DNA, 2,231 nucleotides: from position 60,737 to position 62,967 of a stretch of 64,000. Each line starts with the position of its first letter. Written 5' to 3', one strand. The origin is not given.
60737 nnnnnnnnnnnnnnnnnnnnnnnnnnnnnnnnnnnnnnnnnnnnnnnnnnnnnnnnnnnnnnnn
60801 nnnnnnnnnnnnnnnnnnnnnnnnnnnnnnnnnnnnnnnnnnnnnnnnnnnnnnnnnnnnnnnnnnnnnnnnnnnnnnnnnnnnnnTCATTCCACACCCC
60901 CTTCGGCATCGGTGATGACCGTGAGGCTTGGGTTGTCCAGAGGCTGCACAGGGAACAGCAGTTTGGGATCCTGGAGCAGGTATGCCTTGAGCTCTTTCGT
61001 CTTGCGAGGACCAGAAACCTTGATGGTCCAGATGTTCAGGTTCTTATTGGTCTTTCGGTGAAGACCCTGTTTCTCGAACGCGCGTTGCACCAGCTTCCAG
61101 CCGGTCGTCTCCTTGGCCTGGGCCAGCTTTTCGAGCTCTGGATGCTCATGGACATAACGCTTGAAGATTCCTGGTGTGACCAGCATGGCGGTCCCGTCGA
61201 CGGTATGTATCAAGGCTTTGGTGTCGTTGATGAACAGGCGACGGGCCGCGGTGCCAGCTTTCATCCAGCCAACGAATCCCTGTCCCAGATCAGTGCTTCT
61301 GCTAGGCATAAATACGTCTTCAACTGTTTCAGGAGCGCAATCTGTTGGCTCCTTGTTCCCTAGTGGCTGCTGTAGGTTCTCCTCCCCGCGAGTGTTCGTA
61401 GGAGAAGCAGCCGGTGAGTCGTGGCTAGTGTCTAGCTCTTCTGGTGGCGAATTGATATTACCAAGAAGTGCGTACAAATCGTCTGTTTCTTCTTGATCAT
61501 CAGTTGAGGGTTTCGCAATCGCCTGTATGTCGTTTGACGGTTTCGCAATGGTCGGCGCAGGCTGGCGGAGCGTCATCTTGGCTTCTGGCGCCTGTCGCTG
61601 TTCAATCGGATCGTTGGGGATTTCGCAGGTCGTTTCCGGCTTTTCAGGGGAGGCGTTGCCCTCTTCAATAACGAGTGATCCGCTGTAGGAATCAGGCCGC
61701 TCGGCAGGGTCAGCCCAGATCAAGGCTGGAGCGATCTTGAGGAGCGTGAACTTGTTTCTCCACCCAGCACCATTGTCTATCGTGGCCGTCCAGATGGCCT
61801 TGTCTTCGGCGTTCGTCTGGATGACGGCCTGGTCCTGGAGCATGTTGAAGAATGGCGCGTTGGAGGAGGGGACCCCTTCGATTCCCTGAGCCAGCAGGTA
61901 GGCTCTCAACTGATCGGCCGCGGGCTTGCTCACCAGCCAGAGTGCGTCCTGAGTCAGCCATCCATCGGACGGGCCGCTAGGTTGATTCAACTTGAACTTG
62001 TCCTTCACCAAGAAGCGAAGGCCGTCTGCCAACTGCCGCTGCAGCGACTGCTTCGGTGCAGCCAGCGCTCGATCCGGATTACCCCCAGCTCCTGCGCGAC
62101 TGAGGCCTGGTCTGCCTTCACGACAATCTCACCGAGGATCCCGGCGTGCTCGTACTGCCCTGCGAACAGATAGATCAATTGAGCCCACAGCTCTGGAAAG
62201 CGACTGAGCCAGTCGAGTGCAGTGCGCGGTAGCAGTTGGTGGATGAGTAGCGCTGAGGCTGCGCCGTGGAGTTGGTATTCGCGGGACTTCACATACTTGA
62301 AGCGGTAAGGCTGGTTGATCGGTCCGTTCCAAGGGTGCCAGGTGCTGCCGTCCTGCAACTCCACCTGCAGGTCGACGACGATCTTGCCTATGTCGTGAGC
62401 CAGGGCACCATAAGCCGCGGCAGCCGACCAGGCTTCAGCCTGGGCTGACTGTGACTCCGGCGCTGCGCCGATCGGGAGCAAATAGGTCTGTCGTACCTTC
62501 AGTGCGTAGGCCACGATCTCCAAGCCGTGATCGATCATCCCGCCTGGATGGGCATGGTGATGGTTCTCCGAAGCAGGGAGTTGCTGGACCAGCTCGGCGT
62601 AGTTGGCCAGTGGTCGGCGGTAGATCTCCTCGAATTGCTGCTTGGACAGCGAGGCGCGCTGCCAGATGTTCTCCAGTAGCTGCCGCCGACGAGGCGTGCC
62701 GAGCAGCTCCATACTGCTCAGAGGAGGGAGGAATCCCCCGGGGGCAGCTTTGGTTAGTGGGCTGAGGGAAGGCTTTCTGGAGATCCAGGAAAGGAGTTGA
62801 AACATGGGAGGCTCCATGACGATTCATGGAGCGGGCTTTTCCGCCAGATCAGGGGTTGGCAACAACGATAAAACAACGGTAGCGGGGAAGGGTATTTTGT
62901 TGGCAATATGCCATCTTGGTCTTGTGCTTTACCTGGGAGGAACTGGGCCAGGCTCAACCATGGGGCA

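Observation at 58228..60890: parA, tRNA-Lys 3' fragment and int are contiguous: a circular (attP-type) junction, with a duplication inside att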

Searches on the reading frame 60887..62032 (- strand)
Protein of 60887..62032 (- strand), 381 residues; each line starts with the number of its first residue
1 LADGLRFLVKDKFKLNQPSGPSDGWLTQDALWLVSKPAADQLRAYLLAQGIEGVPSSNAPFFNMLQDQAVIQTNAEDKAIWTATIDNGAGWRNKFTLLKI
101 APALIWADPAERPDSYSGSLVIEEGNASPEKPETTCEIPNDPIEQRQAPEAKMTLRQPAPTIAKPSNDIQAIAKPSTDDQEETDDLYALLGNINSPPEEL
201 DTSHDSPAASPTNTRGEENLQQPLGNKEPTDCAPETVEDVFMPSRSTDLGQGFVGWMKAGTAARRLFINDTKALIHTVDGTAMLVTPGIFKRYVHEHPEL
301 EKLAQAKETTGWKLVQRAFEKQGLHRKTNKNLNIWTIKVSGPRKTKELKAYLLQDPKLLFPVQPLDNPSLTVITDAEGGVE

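Call 51: search_protein_families(library=pfam, proteins=[window:60887-62032:-])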
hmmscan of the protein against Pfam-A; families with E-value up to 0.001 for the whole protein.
window:60887-62032:- (381 aa): 2 families
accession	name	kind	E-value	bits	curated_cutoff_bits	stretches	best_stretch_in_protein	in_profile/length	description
PF07515.17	TraI_2_C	-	5e-40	136.9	27.3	1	249-371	2-125/126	Putative conjugal transfer nickase/helicase TraI C-term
PF07514.17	TraI_2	-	4.6e-25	88.7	23.9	1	1-80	246-324/324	Putative helicase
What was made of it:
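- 60887..62817 (-): mobH/traI relaxase gene, overlapping int by 4 nt. It is split into two ORFs by a missing C in a C-run near 62081. Pfam TraI_2 and TraI_2_C are split across them (call 51).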

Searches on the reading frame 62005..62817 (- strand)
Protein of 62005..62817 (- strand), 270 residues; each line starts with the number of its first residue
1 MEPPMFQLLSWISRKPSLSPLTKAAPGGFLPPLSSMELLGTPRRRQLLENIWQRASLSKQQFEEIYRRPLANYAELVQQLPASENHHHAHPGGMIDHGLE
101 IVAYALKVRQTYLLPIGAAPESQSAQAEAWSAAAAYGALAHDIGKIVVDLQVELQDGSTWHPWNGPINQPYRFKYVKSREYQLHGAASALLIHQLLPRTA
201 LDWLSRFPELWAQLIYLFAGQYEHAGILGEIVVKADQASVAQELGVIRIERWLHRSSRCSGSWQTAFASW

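Call 51: search_protein_families(library=pfam, proteins=[window:62005-62817:-])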
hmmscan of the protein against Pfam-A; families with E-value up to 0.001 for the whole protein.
window:62005-62817:- (270 aa): 1 family
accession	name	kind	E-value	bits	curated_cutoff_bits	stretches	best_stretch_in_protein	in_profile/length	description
PF07514.17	TraI_2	-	1.1e-86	291.1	23.9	1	32-244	5-226/324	Putative helicase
